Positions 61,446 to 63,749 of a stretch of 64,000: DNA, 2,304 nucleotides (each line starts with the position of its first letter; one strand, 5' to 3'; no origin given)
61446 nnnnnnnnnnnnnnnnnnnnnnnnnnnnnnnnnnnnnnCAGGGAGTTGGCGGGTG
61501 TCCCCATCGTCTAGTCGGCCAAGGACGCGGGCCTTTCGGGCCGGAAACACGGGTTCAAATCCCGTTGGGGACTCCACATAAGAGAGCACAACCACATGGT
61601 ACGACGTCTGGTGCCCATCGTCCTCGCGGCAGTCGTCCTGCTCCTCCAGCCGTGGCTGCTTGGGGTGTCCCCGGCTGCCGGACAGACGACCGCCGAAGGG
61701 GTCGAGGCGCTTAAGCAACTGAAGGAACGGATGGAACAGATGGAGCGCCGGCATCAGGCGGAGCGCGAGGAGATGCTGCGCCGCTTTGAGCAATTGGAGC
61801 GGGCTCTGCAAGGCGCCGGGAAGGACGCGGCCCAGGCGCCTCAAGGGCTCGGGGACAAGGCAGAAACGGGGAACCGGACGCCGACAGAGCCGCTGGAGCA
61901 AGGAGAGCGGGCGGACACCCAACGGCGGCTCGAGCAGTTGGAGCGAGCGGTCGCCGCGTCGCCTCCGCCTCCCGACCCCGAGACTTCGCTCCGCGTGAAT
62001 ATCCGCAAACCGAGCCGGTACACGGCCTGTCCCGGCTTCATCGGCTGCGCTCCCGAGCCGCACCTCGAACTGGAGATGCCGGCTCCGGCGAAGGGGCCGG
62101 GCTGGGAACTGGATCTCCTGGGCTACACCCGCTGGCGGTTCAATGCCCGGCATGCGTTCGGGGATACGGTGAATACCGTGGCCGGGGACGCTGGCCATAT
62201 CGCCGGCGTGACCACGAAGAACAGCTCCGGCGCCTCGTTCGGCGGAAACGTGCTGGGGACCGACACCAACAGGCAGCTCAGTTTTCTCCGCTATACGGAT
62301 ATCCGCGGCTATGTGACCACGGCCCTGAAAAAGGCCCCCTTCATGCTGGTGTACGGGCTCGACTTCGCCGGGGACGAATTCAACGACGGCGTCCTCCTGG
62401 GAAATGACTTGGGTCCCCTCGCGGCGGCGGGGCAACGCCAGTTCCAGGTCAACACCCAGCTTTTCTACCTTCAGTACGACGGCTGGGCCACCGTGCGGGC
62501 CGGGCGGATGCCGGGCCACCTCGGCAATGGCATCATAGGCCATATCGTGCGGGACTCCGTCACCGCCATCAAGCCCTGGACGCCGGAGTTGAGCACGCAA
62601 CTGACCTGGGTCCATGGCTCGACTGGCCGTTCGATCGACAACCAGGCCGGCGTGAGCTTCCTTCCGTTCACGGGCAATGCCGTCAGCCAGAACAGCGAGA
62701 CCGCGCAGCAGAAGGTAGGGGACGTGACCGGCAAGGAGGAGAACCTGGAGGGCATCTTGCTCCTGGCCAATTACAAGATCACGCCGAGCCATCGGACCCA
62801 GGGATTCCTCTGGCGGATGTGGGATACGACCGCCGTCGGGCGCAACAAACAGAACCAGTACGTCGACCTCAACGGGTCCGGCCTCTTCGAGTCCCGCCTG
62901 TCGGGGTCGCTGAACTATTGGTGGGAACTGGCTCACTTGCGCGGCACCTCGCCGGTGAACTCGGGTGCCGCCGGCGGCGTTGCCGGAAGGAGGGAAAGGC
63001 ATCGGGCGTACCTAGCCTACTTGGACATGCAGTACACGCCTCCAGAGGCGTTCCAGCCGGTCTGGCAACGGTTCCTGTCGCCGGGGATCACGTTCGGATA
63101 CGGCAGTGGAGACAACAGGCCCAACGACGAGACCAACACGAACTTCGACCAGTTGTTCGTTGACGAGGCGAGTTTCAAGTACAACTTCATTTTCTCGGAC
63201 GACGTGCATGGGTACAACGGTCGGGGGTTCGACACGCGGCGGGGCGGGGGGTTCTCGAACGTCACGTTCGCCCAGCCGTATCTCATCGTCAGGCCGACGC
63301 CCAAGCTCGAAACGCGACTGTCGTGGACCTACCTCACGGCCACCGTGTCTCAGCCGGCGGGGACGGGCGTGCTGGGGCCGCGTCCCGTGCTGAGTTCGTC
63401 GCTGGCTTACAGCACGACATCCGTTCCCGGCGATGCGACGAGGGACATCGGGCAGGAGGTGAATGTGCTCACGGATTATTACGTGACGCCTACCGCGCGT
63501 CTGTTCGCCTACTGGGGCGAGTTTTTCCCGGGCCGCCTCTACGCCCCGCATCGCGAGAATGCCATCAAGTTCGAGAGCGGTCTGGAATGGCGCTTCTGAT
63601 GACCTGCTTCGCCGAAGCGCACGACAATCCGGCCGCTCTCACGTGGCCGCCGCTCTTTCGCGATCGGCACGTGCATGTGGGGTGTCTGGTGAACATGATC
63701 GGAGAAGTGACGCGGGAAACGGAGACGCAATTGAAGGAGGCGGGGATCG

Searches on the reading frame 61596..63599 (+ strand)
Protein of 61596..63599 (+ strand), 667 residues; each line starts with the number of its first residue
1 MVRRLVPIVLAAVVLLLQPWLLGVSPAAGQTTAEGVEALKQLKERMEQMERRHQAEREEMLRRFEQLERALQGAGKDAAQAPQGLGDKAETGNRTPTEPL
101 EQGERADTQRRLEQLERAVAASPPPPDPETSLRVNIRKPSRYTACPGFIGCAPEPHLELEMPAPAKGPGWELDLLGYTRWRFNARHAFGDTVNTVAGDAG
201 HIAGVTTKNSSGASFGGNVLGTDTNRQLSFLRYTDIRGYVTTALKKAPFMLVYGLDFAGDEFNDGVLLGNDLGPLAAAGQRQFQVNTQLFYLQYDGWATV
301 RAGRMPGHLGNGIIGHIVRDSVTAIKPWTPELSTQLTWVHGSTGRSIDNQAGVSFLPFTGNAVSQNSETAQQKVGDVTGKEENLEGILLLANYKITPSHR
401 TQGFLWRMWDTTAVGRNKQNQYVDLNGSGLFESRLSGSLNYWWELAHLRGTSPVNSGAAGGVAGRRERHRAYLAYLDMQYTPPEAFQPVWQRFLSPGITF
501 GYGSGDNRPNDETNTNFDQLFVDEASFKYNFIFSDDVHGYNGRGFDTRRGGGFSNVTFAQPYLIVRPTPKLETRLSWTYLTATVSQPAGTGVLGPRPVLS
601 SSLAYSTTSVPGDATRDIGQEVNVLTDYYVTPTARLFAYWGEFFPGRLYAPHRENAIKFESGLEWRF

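Call 34: find_encoding_contigs(protein=window:61596-63599:+, flank=10000, max_places=2)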
Protein window:61596-63599:+ (667 aa): 5 contigs read that carry it; 2 places shown.
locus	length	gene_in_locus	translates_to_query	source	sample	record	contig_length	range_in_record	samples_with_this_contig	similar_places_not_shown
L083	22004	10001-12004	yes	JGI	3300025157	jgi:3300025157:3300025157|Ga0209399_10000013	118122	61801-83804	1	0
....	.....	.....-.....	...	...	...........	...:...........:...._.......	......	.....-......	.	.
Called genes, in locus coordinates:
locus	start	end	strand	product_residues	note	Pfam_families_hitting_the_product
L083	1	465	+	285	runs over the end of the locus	-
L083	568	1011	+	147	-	PF00571:CBS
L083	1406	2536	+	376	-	PF04055:Radical_SAM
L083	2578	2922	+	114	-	-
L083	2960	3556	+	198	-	PF00571:CBS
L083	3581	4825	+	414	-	PF00890:FAD_binding_2 (faint), PF01494:FAD_binding_3, PF13450:NAD_binding_8 (faint), PF08491:SE (faint)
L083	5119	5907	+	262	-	PF04055:Radical_SAM (weak), PF06968:BATS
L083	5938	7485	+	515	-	PF00582:Usp, PF08369:PCP_red (faint), PF23458:DUF7130 (faint), PF21349:RUBY_RBDX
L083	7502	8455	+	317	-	PF04055:Radical_SAM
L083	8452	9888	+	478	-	PF05140:ResB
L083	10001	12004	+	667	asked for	PF13372:Alginate_exp (weak)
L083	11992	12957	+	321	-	-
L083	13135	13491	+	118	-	PF16999:V-ATPase_G_2 (weak)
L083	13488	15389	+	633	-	PF01496:V_ATPase_I (weak)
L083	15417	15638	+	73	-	PF00137:ATP-synt_C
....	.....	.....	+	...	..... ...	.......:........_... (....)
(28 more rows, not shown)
